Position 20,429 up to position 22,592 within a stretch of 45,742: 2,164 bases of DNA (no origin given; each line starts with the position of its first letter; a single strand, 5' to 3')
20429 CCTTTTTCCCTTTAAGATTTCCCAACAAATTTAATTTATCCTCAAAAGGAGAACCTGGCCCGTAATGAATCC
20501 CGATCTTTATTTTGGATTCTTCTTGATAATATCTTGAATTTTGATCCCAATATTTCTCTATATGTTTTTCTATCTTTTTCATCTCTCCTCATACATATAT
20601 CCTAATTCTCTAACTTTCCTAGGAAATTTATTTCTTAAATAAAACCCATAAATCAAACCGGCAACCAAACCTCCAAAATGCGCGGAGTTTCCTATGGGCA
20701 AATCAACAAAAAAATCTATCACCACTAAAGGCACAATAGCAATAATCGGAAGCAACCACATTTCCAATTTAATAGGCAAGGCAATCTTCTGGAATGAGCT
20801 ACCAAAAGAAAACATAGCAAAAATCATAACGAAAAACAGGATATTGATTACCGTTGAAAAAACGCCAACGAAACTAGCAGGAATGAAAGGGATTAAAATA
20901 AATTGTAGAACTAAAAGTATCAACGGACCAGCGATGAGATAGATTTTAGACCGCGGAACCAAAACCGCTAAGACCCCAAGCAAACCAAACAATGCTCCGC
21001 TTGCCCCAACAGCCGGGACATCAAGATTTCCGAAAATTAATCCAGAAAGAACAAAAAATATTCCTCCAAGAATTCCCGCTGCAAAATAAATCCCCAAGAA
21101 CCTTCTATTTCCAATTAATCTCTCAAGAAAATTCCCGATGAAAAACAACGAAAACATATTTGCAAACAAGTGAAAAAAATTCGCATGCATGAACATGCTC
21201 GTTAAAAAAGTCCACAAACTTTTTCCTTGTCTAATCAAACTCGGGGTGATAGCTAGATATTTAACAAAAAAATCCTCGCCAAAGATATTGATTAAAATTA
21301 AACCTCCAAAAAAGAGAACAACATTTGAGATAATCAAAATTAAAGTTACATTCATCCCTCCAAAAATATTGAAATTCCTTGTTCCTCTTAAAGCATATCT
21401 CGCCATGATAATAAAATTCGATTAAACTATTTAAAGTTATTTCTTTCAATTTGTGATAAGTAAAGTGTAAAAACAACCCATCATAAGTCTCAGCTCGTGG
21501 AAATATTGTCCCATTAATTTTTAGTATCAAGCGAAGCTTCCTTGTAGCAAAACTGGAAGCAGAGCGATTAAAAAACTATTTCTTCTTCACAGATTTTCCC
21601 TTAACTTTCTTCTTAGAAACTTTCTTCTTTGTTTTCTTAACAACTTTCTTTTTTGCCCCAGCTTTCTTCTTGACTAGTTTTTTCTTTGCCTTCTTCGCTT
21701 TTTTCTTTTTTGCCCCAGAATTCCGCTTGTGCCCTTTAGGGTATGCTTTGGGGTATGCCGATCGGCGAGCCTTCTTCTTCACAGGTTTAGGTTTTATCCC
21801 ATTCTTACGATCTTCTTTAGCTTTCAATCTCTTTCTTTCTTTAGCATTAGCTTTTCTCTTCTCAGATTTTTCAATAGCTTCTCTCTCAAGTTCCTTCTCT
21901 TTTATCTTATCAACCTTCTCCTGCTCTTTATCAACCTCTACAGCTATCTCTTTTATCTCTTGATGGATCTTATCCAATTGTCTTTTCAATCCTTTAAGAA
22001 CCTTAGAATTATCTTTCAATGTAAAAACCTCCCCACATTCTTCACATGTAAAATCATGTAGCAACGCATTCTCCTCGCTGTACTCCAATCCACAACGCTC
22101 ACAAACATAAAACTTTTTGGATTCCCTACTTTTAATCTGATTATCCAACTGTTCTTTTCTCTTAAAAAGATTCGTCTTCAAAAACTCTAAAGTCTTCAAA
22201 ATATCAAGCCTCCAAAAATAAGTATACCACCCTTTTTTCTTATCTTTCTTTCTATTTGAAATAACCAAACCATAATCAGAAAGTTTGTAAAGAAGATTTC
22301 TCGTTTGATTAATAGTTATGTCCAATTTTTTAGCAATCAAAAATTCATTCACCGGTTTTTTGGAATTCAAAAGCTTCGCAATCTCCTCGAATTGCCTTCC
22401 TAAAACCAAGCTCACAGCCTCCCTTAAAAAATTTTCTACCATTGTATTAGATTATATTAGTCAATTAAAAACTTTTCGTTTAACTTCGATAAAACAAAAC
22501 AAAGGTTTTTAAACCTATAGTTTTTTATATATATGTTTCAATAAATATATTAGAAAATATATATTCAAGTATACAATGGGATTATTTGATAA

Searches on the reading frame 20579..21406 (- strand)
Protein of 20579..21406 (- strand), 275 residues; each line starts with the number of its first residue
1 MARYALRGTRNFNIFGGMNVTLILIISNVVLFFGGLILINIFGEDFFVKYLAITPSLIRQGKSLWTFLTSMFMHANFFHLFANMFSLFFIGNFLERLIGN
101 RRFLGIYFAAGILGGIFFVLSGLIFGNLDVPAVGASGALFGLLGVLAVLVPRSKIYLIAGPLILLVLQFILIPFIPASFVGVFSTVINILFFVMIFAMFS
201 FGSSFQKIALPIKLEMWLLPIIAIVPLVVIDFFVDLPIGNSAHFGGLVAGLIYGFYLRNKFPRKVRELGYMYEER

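Call 84: search_protein_families(library=pfam, proteins=[window:20579-21406:-], max_evalue=0.001)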
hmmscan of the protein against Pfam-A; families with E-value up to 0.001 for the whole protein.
window:20579-21406:- (275 aa): 2 families
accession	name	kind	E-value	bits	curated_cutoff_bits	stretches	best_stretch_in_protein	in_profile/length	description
PF01694.28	Rhomboid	-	5.5e-28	98.4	22.6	2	63-174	3-111/143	Rhomboid domain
PF08551.15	DUF1751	-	3.9e-05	24.6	22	1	64-126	8-74/99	Eukaryotic integral membrane protein (DUF1751)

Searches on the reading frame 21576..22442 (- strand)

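Call 84: search_protein_families(library=pfam, proteins=[window:21576-22442:-], max_evalue=0.001)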
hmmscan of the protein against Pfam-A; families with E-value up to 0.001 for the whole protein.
window:21576-22442:- (288 aa): 1 family
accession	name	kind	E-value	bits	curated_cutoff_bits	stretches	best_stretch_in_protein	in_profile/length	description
PF02002.24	TFIIE_alpha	-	9.1e-12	45.2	22.9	1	6-105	3-102/105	TFIIE alpha subunit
